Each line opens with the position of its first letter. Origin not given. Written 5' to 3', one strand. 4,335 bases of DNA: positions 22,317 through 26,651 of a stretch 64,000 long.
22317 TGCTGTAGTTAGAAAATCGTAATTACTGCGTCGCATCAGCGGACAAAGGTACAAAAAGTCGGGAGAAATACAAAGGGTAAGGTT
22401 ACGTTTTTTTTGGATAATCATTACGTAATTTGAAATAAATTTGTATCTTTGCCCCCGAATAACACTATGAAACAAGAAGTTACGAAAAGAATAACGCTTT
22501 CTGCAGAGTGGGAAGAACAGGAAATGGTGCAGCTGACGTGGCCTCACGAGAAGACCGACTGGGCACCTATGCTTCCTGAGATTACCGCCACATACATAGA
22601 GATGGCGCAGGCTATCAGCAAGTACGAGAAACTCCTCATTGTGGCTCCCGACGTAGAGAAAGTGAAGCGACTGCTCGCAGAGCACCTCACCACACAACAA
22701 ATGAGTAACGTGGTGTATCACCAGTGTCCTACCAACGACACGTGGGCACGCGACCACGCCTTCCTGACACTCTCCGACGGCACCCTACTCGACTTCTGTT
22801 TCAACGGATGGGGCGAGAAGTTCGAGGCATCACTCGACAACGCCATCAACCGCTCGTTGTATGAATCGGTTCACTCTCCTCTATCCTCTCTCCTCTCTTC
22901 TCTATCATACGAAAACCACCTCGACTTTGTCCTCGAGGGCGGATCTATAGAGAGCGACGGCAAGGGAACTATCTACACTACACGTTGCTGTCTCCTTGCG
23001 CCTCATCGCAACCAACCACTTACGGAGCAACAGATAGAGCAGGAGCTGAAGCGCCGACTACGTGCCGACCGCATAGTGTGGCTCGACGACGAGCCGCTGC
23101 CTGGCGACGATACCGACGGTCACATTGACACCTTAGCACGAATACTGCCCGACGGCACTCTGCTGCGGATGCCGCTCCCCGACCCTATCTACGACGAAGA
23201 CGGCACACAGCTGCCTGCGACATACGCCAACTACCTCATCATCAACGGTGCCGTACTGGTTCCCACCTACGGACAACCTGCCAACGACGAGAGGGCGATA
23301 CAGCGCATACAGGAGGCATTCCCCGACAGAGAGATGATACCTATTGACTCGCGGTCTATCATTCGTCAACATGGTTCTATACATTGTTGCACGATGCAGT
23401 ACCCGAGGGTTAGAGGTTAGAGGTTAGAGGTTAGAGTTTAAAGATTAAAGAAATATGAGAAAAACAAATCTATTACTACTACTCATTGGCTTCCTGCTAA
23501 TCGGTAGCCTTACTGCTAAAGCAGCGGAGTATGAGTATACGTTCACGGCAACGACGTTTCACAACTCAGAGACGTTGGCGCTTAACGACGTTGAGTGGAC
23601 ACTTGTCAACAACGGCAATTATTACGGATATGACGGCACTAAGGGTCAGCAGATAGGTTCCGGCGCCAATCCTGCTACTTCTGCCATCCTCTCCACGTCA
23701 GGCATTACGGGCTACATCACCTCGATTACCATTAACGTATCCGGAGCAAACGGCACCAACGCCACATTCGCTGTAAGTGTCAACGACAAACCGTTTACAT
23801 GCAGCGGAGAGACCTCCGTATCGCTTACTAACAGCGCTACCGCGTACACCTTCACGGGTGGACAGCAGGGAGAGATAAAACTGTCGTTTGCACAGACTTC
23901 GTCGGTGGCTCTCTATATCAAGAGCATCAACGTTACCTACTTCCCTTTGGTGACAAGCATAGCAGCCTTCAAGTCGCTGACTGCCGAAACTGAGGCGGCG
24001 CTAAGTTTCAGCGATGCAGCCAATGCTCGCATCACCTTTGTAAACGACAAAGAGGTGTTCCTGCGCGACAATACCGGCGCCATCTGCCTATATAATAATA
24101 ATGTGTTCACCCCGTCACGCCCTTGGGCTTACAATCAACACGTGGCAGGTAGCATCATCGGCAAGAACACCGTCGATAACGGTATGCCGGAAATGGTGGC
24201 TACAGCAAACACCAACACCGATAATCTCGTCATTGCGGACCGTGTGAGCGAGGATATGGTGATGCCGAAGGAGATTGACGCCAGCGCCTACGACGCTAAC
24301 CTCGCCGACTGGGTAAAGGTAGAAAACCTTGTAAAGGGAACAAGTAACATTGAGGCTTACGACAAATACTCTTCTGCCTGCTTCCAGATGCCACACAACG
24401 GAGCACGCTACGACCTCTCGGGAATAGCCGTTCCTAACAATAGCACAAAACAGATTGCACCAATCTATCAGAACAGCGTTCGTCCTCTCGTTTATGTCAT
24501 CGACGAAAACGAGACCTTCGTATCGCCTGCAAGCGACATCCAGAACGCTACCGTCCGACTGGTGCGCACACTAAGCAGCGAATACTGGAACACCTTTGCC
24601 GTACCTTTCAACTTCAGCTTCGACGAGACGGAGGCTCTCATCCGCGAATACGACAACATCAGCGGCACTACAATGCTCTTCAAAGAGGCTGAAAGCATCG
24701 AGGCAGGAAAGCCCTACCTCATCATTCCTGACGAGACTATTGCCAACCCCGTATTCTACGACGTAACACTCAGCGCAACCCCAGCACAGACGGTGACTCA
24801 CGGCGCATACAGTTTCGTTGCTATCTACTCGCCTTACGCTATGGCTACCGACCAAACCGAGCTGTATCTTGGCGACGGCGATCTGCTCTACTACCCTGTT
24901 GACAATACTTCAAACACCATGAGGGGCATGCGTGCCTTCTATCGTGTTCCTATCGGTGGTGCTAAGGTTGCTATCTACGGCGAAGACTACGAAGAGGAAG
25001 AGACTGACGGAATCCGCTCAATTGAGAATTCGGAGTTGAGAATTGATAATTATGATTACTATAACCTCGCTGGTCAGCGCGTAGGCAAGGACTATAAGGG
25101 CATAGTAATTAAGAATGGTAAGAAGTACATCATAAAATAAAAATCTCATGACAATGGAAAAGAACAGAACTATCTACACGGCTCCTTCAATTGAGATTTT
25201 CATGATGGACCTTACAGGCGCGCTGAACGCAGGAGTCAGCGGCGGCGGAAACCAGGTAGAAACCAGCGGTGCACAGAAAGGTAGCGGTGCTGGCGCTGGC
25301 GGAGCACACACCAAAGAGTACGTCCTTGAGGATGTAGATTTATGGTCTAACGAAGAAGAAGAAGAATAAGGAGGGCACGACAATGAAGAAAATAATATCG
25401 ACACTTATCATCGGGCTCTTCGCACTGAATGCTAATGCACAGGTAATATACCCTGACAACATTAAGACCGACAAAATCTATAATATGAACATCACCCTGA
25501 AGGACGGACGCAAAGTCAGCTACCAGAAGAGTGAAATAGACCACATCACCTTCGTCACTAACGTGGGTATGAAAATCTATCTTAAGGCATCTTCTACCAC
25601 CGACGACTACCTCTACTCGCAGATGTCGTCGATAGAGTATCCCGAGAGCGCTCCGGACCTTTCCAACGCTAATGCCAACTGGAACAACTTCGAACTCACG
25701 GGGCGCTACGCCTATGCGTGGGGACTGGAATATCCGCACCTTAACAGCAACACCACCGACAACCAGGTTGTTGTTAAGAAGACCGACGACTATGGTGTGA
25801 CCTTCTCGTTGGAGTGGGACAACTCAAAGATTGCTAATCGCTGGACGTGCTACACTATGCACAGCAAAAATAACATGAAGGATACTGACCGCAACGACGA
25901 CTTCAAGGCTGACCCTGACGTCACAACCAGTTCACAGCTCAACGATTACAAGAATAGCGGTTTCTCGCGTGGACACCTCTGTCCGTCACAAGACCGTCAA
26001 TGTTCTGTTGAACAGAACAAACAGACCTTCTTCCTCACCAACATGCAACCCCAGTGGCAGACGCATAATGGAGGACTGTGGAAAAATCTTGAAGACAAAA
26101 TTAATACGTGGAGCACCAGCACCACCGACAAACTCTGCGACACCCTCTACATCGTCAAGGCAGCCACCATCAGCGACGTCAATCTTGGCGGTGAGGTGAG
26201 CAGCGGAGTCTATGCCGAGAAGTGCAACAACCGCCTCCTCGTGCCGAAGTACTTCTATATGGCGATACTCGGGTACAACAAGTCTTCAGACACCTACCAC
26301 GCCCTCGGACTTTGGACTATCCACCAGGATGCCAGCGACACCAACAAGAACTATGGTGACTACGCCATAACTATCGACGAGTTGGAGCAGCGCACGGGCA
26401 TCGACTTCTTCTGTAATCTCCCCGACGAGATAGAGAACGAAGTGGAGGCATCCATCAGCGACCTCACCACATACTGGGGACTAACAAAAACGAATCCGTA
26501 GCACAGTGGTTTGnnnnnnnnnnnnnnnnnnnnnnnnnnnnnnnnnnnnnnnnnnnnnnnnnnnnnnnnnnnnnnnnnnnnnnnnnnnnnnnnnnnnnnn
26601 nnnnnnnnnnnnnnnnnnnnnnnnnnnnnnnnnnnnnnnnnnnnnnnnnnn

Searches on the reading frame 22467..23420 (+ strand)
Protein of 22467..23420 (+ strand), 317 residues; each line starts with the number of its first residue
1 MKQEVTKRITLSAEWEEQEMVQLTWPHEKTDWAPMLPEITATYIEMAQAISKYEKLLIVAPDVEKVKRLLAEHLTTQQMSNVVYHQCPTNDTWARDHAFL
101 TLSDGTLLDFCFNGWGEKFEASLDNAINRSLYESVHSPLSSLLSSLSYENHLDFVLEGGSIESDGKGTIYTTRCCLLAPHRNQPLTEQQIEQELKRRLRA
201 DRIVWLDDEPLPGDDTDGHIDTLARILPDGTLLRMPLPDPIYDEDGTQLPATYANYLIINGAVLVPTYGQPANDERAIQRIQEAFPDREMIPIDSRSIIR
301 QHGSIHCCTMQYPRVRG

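Call 67: search_protein_families(library=pfam, proteins=[window:22467-23420:+], max_evalue=0.0001)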
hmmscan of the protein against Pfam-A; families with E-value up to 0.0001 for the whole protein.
window:22467-23420:+ (317 aa): 1 family
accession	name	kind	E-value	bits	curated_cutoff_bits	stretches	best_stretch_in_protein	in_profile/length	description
PF04371.20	PAD_porph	-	5.4e-99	331.9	25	2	11-233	2-206/321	Porphyromonas-type peptidyl-arginine deiminase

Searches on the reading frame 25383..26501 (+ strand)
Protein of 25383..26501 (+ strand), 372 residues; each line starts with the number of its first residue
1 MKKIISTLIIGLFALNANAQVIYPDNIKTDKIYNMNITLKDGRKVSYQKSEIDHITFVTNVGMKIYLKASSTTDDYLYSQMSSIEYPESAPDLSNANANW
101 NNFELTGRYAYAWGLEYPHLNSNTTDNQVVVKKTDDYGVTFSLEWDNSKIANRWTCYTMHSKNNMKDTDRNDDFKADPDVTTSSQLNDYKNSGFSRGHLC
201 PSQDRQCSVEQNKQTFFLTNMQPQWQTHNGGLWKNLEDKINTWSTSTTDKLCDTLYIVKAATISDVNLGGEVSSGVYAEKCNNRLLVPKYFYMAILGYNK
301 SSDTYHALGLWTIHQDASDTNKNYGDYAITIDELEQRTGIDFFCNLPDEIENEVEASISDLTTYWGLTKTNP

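Call 67: search_protein_families(library=pfam, proteins=[window:25383-26501:+], max_evalue=0.0001)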
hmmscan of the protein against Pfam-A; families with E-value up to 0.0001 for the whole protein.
window:25383-26501:+ (372 aa): 1 family
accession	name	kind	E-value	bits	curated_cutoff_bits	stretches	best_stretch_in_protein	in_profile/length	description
PF01223.29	Endonuclease_NS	-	1.2e-40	140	23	1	140-348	23-222/223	DNA/RNA non-specific endonuclease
